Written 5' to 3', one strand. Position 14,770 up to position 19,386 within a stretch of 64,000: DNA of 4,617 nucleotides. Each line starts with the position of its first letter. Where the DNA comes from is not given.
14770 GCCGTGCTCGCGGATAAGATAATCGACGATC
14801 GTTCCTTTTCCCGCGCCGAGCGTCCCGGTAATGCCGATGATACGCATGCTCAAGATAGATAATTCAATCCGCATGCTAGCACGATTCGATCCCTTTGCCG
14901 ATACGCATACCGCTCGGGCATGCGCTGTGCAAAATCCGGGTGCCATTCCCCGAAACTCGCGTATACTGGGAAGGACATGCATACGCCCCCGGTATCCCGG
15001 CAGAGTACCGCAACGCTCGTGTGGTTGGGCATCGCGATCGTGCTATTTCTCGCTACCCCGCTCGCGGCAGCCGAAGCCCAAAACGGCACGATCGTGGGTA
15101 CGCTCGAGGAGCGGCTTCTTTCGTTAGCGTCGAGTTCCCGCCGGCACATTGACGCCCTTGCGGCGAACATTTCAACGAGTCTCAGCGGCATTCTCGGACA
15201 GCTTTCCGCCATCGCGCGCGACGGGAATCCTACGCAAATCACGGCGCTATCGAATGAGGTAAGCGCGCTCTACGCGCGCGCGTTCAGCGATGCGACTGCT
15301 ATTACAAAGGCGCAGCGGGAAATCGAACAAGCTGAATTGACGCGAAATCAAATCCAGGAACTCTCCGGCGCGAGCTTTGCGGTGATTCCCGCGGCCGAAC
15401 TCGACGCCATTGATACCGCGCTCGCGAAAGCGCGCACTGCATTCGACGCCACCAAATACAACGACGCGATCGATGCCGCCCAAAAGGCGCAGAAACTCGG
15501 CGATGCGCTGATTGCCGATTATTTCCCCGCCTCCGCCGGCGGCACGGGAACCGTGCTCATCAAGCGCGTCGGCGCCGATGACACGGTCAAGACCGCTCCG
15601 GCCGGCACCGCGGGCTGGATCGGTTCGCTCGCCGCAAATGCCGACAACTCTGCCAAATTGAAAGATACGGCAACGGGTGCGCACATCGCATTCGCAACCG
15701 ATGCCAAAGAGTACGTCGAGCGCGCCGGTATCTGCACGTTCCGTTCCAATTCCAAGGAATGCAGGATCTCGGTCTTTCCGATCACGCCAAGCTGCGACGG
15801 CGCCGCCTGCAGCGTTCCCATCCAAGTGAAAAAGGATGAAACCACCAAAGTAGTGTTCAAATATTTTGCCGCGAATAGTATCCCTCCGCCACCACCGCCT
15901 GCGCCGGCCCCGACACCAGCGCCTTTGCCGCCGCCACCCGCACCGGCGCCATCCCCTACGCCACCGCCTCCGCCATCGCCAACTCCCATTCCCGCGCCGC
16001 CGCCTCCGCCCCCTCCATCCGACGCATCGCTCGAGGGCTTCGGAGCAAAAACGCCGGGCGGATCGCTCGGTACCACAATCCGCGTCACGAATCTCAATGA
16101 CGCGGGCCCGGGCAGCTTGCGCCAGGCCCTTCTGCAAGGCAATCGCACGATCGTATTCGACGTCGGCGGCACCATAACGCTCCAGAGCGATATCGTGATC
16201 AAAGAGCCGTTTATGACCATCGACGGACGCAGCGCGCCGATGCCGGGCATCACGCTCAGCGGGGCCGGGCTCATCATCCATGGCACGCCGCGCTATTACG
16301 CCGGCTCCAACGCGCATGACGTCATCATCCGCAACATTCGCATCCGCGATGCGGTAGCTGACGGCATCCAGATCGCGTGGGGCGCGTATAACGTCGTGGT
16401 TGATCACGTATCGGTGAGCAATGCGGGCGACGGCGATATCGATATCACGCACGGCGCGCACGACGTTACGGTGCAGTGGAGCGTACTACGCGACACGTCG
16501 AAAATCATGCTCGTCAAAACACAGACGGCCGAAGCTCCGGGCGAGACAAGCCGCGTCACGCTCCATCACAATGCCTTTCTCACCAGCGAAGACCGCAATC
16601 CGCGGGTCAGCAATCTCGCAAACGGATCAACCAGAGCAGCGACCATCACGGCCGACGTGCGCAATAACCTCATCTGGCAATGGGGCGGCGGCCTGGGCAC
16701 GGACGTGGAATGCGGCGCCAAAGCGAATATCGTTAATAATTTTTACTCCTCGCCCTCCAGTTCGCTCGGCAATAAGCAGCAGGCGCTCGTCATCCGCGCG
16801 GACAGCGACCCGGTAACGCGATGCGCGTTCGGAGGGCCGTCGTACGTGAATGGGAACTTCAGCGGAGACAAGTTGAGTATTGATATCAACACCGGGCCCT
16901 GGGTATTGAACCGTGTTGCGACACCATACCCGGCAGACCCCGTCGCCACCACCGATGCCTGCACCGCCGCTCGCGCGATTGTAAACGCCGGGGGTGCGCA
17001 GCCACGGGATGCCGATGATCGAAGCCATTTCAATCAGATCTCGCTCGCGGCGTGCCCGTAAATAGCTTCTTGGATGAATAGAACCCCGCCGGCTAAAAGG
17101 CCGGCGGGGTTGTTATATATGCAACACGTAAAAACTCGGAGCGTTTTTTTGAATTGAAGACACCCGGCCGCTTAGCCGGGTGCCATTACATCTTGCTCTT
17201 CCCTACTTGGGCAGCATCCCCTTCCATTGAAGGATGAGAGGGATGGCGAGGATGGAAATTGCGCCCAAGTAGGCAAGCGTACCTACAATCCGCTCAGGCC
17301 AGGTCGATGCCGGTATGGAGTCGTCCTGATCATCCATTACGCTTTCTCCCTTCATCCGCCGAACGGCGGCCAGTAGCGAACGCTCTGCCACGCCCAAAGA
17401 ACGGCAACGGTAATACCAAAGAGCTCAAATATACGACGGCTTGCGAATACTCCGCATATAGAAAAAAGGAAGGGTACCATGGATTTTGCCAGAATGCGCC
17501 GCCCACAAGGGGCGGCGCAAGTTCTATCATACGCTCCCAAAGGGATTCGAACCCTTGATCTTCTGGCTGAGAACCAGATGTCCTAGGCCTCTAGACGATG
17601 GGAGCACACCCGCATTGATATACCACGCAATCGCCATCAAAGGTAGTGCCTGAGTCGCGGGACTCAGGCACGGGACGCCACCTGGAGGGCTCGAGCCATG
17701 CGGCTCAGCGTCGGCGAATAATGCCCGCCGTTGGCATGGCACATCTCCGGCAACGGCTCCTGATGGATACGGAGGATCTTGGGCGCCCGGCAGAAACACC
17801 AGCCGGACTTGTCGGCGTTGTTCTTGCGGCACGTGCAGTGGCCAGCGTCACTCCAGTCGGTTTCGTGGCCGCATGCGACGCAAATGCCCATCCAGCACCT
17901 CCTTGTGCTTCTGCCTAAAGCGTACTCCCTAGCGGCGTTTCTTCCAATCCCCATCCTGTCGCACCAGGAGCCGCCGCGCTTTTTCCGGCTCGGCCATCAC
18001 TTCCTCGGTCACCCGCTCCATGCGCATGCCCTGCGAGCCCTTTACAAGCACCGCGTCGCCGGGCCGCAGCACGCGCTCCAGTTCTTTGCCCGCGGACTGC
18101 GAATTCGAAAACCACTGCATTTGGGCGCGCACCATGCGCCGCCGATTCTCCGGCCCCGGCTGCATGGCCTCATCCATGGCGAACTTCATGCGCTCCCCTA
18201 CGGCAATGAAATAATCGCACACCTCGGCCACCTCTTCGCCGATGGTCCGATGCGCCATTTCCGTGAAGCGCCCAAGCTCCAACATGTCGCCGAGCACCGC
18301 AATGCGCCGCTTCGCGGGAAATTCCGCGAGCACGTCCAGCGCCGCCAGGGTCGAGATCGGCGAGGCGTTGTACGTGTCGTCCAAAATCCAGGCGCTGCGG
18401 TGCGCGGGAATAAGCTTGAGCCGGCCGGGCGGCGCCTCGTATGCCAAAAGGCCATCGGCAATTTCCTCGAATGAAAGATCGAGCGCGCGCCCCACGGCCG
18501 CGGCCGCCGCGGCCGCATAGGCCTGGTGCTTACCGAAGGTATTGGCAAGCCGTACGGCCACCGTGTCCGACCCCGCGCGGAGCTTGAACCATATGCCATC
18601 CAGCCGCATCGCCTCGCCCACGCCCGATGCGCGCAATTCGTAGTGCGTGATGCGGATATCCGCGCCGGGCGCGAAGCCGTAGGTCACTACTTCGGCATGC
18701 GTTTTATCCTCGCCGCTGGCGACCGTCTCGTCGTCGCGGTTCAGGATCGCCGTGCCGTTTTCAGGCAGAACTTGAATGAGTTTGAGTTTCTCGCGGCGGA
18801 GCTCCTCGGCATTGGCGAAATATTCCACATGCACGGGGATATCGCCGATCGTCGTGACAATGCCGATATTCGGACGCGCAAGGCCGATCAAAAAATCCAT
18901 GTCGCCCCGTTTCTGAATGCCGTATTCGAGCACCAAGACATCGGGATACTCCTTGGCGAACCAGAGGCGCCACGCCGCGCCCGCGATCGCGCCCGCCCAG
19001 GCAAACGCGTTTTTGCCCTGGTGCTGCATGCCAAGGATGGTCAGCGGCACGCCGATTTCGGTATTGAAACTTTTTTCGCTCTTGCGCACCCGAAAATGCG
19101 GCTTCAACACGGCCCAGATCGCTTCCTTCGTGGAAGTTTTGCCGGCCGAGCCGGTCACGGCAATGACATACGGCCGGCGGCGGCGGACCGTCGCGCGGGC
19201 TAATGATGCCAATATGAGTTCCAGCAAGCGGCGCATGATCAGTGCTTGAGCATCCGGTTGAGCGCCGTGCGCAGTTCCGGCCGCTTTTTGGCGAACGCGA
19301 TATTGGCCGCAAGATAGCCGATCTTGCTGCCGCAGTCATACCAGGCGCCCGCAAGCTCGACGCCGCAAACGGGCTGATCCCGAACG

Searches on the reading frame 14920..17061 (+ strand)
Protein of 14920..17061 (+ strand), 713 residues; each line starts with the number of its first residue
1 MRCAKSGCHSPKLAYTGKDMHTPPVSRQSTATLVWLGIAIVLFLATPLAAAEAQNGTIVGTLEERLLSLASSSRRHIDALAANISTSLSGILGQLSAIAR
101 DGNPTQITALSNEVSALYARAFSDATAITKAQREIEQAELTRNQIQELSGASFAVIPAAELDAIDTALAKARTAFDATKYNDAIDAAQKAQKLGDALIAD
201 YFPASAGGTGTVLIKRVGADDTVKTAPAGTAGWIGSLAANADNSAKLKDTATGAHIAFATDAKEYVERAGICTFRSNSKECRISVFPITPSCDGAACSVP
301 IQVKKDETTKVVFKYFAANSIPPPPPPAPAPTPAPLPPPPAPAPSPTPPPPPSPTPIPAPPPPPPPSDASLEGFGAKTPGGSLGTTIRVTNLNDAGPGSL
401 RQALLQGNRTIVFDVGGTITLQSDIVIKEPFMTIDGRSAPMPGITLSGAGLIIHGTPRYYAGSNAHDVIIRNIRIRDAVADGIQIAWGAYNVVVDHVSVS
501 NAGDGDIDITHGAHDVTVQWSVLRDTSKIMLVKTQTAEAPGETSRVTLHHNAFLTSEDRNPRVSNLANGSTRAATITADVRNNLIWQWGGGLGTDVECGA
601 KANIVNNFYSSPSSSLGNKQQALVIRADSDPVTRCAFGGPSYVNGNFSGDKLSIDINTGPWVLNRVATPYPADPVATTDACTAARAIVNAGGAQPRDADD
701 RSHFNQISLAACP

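Call 87: search_protein_families(library=pfam, proteins=[window:14920-17061:+], max_evalue=0.00001)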
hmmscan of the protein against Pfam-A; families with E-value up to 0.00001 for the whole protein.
window:14920-17061:+ (713 aa): 1 family
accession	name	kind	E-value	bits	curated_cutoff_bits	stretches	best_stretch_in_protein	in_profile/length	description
PF00544.25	Pectate_lyase_4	-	4e-07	30.3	24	1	462-563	57-176/211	Pectate lyase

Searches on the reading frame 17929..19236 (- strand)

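Call 15: search_protein_families(library=pfam, proteins=[window:17929-19236:-], max_evalue=0.01)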
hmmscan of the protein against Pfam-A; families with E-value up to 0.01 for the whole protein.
window:17929-19236:- (435 aa): 2 families
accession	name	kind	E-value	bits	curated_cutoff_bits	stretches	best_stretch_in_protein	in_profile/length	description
PF08245.18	Mur_ligase_M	-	3.1e-26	93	24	2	96-248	55-199/200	Mur ligase middle domain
PF02875.26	Mur_ligase_C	-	6.4e-18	66.3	28.4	1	271-401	1-126/127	Mur ligase, glutamate ligase domain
